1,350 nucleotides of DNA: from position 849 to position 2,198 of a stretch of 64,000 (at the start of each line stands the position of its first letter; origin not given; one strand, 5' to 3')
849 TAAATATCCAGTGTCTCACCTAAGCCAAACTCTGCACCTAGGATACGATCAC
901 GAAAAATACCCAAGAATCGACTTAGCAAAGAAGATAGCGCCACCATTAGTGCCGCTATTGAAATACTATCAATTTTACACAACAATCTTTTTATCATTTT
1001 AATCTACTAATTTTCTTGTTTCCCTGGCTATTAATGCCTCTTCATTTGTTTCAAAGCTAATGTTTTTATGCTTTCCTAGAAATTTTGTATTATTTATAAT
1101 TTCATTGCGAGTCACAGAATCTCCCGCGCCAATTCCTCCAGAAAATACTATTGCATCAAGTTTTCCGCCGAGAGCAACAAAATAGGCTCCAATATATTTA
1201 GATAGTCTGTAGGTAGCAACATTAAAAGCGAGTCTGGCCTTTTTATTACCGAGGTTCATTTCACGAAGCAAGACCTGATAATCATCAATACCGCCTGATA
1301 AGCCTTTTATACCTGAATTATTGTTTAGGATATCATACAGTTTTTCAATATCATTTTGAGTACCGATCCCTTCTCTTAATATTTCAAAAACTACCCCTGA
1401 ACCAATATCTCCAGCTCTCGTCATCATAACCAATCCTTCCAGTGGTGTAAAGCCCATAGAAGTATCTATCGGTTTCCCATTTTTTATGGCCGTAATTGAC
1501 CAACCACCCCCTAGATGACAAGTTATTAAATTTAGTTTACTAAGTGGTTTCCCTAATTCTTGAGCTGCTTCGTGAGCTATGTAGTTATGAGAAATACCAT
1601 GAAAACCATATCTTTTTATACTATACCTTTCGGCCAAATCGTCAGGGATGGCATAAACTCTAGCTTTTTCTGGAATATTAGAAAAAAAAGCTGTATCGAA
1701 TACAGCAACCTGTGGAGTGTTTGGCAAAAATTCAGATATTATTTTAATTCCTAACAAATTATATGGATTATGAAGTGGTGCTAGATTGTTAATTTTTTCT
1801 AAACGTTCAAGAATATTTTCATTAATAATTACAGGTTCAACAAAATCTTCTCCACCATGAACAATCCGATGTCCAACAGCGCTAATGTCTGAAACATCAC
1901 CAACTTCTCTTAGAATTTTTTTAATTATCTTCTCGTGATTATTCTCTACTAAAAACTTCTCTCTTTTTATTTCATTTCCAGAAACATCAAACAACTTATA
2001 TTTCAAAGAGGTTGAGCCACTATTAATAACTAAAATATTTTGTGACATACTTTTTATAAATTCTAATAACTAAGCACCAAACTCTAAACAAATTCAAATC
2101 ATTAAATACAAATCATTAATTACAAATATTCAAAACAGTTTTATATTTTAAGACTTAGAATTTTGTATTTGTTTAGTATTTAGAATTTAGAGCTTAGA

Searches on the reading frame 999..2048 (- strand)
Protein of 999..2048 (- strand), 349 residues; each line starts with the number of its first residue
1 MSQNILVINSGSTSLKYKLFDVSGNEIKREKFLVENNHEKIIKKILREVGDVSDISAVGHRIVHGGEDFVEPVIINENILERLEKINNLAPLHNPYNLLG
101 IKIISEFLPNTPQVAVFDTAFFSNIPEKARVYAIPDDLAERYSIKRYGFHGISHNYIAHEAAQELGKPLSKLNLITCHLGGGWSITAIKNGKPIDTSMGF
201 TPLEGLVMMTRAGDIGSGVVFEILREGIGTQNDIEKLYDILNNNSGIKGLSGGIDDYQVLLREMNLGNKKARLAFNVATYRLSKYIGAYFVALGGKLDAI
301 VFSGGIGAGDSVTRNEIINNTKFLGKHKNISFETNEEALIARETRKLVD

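Call 67: find_encoding_contigs(protein=window:999-2048:-, flank=10000, max_places=2)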
Protein window:999-2048:- (349 aa): 6 contigs read that carry it; 2 places shown.
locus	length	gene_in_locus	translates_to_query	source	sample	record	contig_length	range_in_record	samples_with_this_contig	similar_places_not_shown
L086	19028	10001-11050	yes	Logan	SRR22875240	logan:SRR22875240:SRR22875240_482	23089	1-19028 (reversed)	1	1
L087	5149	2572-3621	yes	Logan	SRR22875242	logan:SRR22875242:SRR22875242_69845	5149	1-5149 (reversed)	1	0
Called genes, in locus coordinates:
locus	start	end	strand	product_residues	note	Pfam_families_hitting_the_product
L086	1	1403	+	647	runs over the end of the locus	PF00012:HSP70, PF06723:MreB_Mbl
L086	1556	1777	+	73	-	-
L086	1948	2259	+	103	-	PF11950:DUF3467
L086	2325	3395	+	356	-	PF00226:DnaJ, PF01556:DnaJ_C, PF00684:DnaJ_CXXCXGXG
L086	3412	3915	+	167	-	-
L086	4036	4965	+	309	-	PF00005:ABC_tran, PF13304:AAA_21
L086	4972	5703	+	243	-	PF12679:ABC2_membrane_2, PF12730:ABC2_membrane_4 (weak), PF13346:ABC2_membrane_5 (weak), PF12698:ABC2_membrane_3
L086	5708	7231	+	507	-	PF23357:DUF7088, PF09822:ABC_transp_aux, PF23355:IFT52_GIFT (weak)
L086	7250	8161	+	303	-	PF14238:DUF4340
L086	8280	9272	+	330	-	PF00294:PfkB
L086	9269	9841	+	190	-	PF06130:PTAC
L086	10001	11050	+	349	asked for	PF00871:Acetate_kinase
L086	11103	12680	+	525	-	PF03023:MurJ, PF13440:Polysacc_synt_3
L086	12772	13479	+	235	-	-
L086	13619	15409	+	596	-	PF00009:GTP_EFTU, PF01926:MMR_HSR1 (faint), PF22042:EF-G_D2 (faint), PF03144:GTP_EFTU_D2, PF00679:EFG_C, PF06421:LepA_C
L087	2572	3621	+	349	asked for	PF00871:Acetate_kinase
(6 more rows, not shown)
